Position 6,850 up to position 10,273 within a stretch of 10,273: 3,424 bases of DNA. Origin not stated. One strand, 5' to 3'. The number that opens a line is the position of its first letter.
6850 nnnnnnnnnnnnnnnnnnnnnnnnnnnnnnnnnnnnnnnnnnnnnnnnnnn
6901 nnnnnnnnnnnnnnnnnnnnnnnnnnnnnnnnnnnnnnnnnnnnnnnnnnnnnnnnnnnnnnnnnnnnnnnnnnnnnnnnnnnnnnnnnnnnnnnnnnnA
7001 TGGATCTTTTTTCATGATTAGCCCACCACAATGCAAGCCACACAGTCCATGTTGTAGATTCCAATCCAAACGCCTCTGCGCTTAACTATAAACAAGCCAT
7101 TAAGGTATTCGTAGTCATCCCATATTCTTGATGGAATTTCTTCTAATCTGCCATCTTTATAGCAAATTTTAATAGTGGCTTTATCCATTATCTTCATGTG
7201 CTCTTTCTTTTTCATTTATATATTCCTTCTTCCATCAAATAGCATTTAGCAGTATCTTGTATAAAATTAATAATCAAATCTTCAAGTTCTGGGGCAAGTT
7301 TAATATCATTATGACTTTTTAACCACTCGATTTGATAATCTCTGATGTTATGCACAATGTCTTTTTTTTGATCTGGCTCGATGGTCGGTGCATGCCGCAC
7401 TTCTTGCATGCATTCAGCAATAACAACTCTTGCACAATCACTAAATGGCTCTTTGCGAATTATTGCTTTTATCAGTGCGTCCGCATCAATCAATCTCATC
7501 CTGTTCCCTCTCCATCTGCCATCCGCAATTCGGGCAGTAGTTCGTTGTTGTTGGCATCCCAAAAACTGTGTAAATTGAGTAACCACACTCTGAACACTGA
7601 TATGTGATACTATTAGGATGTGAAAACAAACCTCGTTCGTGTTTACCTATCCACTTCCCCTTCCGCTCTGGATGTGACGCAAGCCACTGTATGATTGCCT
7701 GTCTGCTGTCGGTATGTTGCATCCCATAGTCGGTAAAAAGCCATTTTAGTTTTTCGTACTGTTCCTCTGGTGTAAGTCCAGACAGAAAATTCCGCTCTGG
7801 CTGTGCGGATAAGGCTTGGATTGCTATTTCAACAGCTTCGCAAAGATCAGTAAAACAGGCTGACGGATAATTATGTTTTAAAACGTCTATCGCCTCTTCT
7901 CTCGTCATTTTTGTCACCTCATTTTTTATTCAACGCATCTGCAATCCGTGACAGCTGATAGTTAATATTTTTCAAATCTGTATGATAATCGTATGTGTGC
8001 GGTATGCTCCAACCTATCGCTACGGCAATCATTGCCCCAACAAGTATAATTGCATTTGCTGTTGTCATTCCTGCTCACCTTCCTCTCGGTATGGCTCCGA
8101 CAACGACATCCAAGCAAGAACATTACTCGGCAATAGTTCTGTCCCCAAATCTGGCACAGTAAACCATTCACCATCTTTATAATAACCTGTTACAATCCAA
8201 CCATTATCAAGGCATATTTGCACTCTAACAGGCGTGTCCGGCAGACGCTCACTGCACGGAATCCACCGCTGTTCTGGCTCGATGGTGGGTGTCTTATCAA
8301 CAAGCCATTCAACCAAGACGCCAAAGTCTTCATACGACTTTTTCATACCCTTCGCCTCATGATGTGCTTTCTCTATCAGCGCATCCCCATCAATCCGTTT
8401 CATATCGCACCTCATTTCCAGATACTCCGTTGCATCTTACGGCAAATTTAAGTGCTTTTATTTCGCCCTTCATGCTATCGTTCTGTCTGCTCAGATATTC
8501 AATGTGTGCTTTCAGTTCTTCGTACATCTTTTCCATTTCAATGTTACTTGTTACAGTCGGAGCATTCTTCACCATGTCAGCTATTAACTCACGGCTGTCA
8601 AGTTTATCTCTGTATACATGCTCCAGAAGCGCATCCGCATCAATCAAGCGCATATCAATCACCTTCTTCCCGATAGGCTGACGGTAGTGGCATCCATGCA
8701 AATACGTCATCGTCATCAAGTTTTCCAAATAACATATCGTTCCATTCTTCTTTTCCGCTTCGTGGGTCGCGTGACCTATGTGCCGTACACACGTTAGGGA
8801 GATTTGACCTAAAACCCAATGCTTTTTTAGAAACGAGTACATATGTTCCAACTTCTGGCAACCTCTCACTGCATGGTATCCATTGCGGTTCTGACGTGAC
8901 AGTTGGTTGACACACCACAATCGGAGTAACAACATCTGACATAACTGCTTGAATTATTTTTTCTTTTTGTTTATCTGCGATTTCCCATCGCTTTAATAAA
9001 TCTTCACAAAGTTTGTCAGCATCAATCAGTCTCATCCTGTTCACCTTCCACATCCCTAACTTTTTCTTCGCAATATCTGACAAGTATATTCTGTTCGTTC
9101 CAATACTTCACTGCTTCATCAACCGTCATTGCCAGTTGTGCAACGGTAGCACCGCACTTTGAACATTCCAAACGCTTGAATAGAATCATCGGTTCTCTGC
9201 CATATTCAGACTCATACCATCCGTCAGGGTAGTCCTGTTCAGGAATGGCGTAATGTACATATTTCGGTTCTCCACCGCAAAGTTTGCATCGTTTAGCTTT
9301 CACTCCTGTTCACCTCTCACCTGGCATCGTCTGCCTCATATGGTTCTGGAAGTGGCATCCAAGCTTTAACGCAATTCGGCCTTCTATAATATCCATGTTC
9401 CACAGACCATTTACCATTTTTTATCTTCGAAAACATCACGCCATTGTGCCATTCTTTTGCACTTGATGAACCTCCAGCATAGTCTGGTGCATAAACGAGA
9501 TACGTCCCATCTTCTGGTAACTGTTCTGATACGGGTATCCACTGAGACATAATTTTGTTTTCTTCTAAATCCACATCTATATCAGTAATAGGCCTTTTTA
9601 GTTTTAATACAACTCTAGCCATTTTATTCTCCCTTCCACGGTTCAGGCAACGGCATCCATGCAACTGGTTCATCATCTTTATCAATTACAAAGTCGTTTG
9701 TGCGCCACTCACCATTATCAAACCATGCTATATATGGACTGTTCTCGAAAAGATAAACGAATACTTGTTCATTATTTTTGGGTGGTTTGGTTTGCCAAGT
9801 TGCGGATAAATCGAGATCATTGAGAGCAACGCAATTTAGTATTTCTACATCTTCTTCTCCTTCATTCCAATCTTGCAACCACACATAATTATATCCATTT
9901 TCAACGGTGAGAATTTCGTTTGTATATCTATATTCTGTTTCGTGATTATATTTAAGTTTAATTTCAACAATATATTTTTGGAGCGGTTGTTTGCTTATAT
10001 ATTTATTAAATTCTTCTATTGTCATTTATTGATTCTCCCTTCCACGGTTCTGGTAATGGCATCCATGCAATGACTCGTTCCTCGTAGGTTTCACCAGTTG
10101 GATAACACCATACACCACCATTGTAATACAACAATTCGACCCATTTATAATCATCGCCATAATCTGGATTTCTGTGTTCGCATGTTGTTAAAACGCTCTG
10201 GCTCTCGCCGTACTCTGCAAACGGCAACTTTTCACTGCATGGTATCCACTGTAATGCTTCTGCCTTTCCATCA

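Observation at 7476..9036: Conserved overlapping junction cassette: the stop codon of one array gene is embedded in the 'MRLID' start of the next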

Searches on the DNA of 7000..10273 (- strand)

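Call 4: search_dna_similar(query=window:7000-10273:-, collection=phages, mode=near, max_rows=30)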
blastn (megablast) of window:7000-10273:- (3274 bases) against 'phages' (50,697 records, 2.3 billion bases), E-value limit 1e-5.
No match.
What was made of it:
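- Tried and rejected: Megablast of the array against 50,697 GenBank phages found no match (call 4).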
